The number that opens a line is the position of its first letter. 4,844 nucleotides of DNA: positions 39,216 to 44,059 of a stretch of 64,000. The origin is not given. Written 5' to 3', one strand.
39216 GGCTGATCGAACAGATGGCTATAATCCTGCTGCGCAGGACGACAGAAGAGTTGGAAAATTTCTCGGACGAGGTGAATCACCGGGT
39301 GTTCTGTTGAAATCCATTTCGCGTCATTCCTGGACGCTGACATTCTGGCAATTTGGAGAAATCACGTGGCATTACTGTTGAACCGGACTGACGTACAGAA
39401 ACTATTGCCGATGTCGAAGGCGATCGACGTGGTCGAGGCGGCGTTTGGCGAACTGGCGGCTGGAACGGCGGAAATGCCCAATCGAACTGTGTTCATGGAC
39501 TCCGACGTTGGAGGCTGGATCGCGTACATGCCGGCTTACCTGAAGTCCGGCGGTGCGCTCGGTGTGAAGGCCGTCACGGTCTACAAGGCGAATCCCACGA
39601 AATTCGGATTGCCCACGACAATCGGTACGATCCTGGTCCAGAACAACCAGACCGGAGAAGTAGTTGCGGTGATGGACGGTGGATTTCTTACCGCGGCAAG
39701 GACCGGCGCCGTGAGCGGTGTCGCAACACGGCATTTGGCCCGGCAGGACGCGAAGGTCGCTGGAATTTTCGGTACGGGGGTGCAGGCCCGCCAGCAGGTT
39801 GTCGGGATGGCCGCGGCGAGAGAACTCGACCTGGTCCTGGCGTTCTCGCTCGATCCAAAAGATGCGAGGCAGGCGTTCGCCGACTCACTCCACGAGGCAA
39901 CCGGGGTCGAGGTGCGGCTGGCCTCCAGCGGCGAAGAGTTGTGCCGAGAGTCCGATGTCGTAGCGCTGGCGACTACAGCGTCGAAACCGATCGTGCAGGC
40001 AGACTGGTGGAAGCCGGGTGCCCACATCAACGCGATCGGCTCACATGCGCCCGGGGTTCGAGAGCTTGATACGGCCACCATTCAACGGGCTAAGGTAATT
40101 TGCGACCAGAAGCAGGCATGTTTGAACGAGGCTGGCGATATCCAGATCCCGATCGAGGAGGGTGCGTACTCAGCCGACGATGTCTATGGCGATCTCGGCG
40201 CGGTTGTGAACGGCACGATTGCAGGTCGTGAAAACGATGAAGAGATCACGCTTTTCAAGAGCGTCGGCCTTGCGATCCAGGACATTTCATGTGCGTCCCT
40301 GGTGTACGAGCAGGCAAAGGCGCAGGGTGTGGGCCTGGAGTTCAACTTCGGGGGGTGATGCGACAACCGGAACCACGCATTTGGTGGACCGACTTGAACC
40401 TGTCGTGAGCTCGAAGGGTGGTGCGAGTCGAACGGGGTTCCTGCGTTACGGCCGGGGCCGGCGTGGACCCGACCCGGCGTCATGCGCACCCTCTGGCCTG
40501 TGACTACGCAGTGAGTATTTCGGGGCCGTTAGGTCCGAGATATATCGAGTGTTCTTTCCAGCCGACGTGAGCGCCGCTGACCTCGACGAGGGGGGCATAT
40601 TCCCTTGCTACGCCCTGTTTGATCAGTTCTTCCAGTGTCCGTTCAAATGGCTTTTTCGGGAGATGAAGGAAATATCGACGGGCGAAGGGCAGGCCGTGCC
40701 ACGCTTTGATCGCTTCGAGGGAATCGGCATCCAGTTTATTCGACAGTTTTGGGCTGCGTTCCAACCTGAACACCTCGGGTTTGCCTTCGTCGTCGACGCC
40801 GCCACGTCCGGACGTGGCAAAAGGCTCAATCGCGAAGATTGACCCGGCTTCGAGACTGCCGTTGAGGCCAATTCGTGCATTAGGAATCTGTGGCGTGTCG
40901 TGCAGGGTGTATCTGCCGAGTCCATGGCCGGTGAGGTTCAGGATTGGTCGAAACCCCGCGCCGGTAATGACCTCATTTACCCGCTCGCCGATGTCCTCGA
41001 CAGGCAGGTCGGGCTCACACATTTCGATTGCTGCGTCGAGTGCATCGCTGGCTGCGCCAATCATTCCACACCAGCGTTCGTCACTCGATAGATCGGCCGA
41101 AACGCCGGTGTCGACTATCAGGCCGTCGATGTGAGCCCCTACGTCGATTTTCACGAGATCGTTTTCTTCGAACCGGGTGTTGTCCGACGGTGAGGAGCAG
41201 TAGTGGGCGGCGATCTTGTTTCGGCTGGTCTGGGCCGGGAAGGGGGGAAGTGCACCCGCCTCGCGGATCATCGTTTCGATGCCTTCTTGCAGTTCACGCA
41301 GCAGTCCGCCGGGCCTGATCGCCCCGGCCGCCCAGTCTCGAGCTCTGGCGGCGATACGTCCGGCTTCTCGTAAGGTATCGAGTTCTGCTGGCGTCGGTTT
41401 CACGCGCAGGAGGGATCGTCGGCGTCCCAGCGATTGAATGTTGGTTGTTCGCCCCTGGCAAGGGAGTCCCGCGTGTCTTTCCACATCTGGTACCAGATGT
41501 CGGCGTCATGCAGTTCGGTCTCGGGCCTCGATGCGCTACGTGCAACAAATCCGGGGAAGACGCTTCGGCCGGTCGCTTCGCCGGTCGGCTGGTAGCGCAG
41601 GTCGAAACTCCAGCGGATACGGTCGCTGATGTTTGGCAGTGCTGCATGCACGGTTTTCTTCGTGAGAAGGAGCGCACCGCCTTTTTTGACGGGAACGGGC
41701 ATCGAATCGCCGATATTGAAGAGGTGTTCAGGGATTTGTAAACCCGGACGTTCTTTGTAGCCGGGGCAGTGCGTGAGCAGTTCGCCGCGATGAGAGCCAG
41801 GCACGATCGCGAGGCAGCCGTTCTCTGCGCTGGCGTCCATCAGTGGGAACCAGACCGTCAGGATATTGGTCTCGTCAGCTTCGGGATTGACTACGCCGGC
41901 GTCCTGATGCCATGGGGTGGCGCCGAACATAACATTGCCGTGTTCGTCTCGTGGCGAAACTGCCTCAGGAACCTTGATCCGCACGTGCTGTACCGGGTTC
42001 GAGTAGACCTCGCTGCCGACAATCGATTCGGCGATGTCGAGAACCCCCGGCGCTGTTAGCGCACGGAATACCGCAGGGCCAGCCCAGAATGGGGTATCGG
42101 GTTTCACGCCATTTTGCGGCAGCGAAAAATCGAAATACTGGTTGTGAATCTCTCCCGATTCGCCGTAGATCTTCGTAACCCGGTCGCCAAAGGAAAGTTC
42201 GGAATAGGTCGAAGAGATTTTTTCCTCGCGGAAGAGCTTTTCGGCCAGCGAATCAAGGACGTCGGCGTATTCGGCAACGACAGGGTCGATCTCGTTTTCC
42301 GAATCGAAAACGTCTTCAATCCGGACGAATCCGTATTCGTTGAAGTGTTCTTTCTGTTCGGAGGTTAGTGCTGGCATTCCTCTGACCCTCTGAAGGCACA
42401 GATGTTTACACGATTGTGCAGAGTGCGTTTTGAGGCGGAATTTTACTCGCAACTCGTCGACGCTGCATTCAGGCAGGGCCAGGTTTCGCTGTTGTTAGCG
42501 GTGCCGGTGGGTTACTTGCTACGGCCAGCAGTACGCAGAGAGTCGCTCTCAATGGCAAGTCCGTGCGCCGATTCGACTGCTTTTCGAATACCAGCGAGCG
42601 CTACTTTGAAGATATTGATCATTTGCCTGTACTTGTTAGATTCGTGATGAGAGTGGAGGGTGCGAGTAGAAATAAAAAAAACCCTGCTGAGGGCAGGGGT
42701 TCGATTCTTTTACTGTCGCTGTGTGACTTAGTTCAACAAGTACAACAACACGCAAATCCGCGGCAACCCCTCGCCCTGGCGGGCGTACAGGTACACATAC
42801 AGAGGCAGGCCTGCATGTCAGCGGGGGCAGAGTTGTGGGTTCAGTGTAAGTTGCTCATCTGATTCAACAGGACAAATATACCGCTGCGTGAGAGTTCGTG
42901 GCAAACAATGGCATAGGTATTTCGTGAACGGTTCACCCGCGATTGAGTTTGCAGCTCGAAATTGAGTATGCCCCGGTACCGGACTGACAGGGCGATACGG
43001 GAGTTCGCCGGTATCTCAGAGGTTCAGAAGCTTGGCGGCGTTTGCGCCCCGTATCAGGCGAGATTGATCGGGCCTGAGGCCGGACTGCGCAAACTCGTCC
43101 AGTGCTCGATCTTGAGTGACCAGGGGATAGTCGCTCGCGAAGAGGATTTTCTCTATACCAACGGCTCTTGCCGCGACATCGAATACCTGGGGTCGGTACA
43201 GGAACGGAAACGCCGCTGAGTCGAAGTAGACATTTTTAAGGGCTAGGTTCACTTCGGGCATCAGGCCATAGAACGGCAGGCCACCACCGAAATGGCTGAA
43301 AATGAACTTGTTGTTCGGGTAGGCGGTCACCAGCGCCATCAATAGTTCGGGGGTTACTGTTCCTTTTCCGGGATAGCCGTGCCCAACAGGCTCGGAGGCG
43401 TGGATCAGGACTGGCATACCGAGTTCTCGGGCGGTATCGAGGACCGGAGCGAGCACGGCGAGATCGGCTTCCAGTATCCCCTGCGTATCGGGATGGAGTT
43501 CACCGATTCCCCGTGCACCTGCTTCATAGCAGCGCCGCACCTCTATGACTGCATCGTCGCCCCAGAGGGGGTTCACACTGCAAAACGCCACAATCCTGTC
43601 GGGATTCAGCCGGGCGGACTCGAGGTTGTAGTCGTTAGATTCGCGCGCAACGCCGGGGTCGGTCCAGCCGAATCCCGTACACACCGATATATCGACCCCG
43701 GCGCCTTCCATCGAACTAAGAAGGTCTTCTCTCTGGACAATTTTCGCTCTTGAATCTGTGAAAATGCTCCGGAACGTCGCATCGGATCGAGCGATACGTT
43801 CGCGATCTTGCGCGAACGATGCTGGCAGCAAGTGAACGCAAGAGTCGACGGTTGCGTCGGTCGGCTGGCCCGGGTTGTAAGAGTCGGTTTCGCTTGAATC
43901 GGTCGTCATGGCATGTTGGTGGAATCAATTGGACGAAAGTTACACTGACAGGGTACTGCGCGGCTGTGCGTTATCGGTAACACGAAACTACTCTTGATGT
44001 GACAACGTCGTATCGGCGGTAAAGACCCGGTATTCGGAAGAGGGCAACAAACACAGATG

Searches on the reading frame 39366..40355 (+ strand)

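Call 59: search_protein_families(library=pfam, proteins=[window:39366-40355:+], max_evalue=0.000001)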
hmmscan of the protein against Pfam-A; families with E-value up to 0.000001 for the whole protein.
window:39366-40355:+ (330 aa): 1 family
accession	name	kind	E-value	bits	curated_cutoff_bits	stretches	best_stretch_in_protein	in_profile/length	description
PF02423.21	OCD_Mu_crystall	-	3.2e-82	276.5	24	1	4-319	5-312/314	Ornithine cyclodeaminase/mu-crystallin family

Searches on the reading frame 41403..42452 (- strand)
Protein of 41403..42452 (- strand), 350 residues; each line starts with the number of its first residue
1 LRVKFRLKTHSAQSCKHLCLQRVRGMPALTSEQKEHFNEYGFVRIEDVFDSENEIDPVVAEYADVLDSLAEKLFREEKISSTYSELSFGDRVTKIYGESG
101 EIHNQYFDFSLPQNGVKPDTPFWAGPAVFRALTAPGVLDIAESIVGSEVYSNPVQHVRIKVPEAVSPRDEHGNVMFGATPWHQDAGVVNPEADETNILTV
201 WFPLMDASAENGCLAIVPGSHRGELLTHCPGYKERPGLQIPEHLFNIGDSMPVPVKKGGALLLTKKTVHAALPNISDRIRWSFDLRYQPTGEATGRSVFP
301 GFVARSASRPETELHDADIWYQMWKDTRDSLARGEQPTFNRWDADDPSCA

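Call 59: search_protein_families(library=pfam, proteins=[window:41403-42452:-], max_evalue=0.000001)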
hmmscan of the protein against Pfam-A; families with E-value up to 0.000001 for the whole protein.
window:41403-42452:- (350 aa): 1 family
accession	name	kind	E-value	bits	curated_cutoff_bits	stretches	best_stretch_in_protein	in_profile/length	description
PF05721.19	PhyH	-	1.4e-23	84.7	22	1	37-280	1-211/213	Phytanoyl-CoA dioxygenase (PhyH)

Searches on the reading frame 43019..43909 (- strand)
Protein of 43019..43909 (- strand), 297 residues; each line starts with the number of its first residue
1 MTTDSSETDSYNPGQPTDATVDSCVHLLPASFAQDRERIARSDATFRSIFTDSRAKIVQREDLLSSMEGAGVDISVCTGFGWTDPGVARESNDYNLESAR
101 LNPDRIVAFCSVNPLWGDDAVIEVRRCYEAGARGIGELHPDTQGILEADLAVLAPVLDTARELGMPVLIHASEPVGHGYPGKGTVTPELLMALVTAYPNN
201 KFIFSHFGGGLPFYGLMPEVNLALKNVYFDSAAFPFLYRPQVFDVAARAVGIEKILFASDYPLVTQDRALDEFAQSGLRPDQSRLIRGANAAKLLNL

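Call 60: search_protein_families(library=pfam, proteins=[window:43019-43909:-], max_evalue=0.000001)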
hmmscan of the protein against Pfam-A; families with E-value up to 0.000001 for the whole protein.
window:43019-43909:- (297 aa): 1 family
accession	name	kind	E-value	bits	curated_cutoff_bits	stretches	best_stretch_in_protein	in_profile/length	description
PF04909.20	Amidohydro_2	-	1.1e-32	114.4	26.4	1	67-297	42-289/289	Amidohydrolase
